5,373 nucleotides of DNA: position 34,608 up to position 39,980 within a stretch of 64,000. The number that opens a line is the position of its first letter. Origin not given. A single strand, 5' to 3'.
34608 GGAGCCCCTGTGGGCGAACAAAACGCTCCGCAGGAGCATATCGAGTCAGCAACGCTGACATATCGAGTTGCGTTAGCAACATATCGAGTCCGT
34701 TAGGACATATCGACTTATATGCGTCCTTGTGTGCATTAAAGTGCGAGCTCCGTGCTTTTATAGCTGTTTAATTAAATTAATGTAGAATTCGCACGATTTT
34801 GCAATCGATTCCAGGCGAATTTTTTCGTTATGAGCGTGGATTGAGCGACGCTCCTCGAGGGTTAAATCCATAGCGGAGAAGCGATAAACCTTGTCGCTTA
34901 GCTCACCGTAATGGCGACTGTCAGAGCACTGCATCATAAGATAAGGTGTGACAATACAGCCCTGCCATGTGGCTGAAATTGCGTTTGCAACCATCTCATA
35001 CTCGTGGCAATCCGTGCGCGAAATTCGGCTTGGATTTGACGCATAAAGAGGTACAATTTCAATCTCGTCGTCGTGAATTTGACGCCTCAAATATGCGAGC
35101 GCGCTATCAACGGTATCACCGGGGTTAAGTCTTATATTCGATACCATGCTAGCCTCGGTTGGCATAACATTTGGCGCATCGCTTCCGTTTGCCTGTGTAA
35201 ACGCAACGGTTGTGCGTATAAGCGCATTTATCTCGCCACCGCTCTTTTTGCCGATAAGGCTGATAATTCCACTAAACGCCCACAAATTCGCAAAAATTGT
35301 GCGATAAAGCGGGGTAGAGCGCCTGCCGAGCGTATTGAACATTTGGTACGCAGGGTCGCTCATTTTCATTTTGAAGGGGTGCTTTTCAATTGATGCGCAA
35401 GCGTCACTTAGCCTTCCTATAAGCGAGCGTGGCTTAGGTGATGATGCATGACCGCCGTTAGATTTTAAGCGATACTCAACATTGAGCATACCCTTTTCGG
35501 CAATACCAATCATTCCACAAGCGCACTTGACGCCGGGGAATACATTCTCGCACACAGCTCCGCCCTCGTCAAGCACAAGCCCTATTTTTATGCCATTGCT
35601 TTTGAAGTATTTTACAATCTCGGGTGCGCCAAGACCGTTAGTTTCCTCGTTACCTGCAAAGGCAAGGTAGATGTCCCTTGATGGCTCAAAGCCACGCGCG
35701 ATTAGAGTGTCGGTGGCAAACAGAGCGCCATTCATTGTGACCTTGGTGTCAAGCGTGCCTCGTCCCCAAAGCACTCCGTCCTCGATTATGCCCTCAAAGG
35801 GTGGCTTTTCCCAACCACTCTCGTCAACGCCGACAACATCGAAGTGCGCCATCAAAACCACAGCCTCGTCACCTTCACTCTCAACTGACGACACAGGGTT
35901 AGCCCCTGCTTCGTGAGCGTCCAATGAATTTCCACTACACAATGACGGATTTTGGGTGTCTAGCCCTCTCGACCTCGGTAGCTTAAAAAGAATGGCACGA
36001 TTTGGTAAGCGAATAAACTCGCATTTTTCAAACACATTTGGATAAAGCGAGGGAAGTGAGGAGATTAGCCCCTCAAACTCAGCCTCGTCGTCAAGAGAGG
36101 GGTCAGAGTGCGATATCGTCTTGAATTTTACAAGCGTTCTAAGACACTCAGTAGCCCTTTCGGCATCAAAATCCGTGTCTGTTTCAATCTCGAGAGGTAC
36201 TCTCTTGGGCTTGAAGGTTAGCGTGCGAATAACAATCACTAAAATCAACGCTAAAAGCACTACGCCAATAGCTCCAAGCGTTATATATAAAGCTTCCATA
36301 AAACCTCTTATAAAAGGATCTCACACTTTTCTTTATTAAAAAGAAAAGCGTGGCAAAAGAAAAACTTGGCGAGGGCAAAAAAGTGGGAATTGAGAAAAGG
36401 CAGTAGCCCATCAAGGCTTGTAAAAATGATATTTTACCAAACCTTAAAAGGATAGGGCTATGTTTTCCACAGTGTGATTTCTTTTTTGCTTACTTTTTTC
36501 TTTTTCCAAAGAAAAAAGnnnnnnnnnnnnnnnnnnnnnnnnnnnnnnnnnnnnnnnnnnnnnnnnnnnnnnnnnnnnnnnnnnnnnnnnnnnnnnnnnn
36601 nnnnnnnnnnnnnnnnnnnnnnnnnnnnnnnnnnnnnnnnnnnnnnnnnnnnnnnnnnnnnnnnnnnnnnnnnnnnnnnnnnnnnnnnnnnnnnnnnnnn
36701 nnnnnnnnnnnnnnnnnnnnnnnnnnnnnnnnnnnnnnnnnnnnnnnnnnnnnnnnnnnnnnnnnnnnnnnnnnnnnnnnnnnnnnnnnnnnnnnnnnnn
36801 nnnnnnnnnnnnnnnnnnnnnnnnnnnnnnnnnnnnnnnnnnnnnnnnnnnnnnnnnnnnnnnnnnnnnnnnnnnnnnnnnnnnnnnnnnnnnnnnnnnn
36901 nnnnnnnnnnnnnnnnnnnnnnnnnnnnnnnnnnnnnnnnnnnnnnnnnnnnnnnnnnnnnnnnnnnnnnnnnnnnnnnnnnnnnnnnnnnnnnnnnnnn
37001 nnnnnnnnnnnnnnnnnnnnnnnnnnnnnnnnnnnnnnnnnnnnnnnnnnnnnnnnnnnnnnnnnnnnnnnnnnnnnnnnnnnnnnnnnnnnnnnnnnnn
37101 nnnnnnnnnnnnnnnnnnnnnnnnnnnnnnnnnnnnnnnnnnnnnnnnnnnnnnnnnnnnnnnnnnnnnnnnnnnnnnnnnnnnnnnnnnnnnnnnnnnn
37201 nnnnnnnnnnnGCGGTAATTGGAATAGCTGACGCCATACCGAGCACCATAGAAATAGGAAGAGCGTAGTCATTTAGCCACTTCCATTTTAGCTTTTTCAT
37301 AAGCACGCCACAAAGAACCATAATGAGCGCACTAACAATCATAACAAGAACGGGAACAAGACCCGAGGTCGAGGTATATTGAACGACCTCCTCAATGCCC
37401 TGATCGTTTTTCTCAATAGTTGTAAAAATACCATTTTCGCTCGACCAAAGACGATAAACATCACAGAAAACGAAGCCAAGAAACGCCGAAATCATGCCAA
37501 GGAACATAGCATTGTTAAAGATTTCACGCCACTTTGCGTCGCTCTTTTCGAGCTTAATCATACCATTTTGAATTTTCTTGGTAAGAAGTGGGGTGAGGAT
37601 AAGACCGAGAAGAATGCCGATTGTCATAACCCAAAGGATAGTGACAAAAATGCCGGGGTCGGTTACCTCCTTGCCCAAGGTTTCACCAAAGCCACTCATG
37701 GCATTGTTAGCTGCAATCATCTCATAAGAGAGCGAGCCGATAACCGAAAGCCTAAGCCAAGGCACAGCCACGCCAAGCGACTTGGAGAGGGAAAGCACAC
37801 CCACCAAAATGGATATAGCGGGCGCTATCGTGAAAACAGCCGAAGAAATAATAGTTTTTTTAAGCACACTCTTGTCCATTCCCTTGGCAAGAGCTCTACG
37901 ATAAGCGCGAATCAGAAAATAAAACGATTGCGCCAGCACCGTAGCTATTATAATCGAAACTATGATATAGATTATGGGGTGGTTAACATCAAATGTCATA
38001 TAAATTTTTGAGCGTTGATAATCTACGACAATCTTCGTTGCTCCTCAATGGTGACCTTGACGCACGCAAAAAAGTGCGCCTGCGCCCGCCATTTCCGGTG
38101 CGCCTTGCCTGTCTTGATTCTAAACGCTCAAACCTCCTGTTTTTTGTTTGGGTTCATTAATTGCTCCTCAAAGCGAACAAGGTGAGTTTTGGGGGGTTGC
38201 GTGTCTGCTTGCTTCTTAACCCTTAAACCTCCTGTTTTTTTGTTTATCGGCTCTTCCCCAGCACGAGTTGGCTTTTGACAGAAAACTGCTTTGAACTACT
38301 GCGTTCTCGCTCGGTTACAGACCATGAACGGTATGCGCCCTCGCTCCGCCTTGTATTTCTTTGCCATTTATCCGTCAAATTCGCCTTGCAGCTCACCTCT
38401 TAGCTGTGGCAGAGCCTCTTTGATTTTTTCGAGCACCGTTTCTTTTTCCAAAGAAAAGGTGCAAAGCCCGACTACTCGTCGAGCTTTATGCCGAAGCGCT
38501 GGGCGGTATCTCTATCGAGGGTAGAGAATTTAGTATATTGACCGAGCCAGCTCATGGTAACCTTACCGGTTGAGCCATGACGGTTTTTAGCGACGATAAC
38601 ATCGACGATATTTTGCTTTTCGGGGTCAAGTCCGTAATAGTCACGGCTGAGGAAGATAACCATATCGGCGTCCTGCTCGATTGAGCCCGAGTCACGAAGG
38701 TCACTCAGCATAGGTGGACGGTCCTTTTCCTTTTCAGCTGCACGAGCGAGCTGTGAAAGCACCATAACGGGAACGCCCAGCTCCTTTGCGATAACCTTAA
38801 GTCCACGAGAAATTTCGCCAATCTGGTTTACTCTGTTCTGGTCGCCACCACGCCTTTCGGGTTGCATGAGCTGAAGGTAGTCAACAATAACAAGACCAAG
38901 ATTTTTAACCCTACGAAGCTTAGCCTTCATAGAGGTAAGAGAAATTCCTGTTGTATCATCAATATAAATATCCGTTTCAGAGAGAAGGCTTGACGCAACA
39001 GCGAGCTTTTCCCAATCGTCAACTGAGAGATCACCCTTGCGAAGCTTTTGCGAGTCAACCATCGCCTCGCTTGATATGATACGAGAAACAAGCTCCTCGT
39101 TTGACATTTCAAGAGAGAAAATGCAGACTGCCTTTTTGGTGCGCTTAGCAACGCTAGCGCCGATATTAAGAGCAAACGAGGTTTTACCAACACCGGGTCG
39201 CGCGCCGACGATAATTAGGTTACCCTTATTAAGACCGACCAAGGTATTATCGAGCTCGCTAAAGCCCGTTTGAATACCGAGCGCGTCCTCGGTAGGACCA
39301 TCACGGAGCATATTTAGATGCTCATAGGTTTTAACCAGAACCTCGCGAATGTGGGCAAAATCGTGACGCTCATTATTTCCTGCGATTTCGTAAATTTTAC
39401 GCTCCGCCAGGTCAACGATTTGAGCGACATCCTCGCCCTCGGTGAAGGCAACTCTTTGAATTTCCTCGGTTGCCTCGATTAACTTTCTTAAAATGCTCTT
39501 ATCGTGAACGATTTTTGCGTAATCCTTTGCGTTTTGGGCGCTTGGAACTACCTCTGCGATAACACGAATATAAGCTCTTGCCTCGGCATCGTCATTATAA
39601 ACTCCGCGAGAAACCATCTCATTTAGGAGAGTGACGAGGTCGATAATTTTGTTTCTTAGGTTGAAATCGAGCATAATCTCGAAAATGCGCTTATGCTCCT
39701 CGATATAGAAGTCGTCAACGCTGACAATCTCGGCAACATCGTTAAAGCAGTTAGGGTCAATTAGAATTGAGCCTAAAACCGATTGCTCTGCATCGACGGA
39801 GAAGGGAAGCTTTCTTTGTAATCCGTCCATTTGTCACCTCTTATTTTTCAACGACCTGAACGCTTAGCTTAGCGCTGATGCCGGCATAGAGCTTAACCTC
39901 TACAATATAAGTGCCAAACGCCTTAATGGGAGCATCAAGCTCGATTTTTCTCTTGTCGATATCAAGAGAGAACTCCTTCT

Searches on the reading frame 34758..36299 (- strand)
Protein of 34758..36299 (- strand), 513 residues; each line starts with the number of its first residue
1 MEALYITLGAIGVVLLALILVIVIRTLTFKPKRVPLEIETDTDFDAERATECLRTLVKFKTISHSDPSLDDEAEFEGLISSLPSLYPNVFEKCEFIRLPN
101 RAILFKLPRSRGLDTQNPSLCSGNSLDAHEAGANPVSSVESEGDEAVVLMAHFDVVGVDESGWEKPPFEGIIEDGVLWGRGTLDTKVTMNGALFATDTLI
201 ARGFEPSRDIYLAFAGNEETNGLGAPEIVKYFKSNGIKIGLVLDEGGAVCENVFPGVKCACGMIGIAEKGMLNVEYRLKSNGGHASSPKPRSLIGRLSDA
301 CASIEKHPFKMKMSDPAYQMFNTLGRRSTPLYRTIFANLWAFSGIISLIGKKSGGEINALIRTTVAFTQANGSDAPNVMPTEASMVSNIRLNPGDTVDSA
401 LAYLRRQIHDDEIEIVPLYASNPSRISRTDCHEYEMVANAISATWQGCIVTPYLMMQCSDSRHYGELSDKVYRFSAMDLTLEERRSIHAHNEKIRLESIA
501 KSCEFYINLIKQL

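Call 52: search_protein_families(library=pfam, proteins=[window:34758-36299:-])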
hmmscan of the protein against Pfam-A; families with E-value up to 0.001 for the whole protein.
window:34758-36299:- (513 aa): 3 families
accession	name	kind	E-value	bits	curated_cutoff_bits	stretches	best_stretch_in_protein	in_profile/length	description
PF01546.33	Peptidase_M20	-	2.7e-25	89.9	24.6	1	149-511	2-205/206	Peptidase family M20/M25/M40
PF07687.19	M20_dimer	-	2.9e-09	37.3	21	1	266-408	1-99/107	Peptidase dimerisation domain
PF04389.22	Peptidase_M28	-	9.5e-06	25.9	21.3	1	141-244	8-93/193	Peptidase family M28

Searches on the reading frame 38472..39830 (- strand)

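Call 52: search_protein_families(library=pfam, proteins=[window:38472-39830:-])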
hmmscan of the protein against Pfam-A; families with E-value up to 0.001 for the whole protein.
window:38472-39830:- (452 aa): 4 families
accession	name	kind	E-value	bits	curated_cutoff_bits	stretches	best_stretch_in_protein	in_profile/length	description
PF03796.21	DnaB_C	-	3e-96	322.1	27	1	185-436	1-254/255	DnaB-like helicase C terminal domain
PF00772.26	DnaB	-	1.1e-28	99.7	23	1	8-110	2-103/103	DnaB-like helicase N terminal domain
PF13481.12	AAA_25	-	1.6e-12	47.9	27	1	187-362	16-191/195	AAA domain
PF06745.19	ATPase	-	0.00088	19.1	26.6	0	186-272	1-87/231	KaiC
